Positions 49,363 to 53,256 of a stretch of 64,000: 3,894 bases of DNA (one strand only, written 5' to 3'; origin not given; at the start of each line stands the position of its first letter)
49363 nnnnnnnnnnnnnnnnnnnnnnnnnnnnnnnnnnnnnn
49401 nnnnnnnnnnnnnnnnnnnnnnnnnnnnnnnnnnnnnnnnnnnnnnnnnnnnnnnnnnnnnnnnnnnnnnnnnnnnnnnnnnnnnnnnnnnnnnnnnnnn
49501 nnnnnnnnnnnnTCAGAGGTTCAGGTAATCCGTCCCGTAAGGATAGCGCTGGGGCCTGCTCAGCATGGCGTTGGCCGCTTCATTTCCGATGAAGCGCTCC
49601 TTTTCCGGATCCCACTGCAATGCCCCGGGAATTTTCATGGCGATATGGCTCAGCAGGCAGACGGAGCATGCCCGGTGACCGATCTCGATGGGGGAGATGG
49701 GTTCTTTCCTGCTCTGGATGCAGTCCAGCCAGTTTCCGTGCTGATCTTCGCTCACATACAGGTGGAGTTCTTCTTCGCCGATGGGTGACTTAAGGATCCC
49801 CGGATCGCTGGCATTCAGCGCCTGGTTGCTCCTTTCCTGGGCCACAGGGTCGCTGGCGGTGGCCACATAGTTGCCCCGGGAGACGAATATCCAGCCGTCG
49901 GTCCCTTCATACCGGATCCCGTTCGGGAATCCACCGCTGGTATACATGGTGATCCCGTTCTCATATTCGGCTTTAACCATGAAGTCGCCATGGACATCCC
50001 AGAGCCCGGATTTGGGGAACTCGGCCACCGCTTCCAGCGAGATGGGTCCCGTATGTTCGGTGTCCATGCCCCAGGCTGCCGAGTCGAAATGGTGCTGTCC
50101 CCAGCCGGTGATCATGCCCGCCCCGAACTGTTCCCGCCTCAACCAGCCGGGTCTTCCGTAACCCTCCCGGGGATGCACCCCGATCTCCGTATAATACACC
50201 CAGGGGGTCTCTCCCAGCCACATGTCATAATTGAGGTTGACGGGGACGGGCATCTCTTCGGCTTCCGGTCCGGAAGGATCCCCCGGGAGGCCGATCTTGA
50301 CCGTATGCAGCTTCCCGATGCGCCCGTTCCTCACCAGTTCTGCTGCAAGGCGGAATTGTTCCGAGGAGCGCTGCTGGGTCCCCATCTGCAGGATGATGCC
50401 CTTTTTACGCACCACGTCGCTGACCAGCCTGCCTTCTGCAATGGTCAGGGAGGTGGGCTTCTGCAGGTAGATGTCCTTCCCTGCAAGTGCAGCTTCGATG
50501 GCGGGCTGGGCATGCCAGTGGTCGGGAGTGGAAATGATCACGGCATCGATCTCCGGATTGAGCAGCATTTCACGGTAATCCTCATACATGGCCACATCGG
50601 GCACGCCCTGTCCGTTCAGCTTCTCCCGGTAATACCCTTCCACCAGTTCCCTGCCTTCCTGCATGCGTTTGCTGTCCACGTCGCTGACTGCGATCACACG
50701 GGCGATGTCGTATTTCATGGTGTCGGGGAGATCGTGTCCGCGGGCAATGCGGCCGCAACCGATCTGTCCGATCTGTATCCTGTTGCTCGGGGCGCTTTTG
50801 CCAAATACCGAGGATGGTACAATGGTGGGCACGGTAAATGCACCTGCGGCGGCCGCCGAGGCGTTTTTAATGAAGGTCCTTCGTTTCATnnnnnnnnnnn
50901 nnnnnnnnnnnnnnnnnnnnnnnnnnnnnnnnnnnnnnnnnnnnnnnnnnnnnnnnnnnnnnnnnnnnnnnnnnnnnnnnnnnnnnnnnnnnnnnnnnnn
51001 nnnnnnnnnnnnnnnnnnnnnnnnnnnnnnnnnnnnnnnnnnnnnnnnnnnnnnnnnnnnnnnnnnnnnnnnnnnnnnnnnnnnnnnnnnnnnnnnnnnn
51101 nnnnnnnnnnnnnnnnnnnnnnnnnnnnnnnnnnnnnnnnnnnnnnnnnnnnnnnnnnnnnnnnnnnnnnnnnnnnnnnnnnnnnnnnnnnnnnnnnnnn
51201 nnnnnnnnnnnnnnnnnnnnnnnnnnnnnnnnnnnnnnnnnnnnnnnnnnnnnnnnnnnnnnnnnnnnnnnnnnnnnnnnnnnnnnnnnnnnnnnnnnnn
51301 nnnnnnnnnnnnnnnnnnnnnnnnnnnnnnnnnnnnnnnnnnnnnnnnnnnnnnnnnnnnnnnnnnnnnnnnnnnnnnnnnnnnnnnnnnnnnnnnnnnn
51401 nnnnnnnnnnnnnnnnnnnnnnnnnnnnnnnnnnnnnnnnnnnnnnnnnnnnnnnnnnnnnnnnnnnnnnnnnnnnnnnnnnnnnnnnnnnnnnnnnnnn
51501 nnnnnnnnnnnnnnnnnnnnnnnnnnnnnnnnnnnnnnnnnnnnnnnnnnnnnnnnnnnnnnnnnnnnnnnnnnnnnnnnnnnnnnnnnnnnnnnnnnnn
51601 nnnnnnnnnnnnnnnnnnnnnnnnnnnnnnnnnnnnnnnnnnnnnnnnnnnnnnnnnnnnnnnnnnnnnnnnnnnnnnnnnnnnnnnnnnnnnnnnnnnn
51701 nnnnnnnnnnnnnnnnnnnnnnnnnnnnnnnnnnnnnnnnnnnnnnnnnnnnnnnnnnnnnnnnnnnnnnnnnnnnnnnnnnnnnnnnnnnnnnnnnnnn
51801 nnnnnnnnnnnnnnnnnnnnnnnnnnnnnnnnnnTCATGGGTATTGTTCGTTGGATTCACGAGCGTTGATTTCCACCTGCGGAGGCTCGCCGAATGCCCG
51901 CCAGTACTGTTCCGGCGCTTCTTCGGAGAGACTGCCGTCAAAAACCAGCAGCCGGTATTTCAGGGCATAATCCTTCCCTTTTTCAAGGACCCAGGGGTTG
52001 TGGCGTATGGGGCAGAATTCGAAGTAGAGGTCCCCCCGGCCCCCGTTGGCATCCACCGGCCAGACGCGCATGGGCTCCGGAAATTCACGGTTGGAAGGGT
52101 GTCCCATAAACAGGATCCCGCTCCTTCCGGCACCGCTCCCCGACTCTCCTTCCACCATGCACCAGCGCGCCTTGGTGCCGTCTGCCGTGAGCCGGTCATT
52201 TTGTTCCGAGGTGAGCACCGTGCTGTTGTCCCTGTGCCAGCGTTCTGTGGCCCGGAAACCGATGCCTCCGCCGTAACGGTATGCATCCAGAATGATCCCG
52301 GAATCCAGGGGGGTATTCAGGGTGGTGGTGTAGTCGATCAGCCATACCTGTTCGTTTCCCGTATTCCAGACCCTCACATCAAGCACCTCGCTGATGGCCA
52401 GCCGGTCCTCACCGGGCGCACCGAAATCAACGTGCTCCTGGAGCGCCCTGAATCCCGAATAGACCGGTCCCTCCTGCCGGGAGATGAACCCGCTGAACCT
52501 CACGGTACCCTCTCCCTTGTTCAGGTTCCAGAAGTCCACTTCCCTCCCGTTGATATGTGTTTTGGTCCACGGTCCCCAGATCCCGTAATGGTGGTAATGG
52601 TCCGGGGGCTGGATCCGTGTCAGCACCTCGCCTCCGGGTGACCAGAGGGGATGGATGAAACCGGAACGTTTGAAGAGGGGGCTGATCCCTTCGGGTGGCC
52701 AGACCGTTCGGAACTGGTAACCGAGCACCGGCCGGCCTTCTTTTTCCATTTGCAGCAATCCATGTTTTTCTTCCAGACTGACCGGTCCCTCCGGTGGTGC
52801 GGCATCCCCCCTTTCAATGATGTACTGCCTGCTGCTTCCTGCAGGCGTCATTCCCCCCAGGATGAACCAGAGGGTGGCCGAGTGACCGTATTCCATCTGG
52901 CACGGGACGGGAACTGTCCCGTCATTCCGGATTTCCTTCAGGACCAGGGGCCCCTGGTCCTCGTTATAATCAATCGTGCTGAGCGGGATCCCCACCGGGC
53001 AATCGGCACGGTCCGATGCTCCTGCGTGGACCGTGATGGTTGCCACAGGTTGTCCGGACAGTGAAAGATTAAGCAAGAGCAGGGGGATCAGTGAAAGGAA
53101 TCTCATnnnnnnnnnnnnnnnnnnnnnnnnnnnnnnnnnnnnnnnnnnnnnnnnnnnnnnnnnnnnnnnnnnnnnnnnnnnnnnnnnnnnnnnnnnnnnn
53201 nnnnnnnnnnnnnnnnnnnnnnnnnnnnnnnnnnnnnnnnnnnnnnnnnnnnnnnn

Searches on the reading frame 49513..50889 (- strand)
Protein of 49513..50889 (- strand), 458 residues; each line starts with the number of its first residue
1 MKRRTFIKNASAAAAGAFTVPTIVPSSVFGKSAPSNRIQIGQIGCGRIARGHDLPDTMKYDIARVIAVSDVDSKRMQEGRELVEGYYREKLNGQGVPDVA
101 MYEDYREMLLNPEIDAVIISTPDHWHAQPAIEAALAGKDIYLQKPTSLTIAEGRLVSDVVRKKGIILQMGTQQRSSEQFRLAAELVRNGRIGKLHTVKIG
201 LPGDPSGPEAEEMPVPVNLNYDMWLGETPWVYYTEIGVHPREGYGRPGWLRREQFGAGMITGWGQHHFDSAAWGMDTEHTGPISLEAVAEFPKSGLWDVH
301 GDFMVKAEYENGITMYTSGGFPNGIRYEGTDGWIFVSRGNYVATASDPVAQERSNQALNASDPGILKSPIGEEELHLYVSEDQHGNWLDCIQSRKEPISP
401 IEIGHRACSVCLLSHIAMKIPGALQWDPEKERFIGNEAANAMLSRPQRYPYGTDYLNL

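Call 49: search_protein_families(library=pfam, proteins=[window:49513-50889:-], max_evalue=0.0001)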
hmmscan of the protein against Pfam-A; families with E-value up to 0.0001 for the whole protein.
window:49513-50889:- (458 aa): 3 families
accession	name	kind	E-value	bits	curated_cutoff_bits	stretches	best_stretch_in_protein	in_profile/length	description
PF19051.5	GFO_IDH_MocA_C2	-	1.2e-18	68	23.3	2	381-451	182-252/254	Oxidoreductase family, C-terminal alpha/beta domain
PF01408.29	GFO_IDH_MocA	-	1.8e-14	54.9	24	1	39-170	2-119/120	Oxidoreductase family, NAD-binding Rossmann fold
PF22725.1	GFO_IDH_MocA_C3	-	4.8e-05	23.8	27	0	245-323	31-106/124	GFO/IDH/MocA C-terminal domain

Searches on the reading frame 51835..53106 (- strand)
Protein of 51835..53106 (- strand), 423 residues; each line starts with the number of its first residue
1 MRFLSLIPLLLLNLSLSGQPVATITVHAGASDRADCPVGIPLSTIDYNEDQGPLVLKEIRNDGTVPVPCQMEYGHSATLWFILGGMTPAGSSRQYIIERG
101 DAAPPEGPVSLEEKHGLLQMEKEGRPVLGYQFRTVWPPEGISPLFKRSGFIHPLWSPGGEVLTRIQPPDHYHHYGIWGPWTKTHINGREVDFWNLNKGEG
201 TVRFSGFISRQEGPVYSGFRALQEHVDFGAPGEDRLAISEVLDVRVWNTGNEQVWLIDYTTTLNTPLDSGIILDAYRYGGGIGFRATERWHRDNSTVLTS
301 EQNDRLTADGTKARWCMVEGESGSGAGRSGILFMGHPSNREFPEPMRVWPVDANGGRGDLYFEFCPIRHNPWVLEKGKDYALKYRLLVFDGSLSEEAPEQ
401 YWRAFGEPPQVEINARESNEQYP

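Call 49: search_protein_families(library=pfam, proteins=[window:51835-53106:-], max_evalue=0.0001)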
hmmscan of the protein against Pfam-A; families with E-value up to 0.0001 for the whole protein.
window:51835-53106:- (423 aa): 1 family
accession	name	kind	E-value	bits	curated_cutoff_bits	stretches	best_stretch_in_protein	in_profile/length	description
PF14100.11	DUF6807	-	6.3e-66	223.2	27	1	119-402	3-269/270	Family of unknown function (DUF6807)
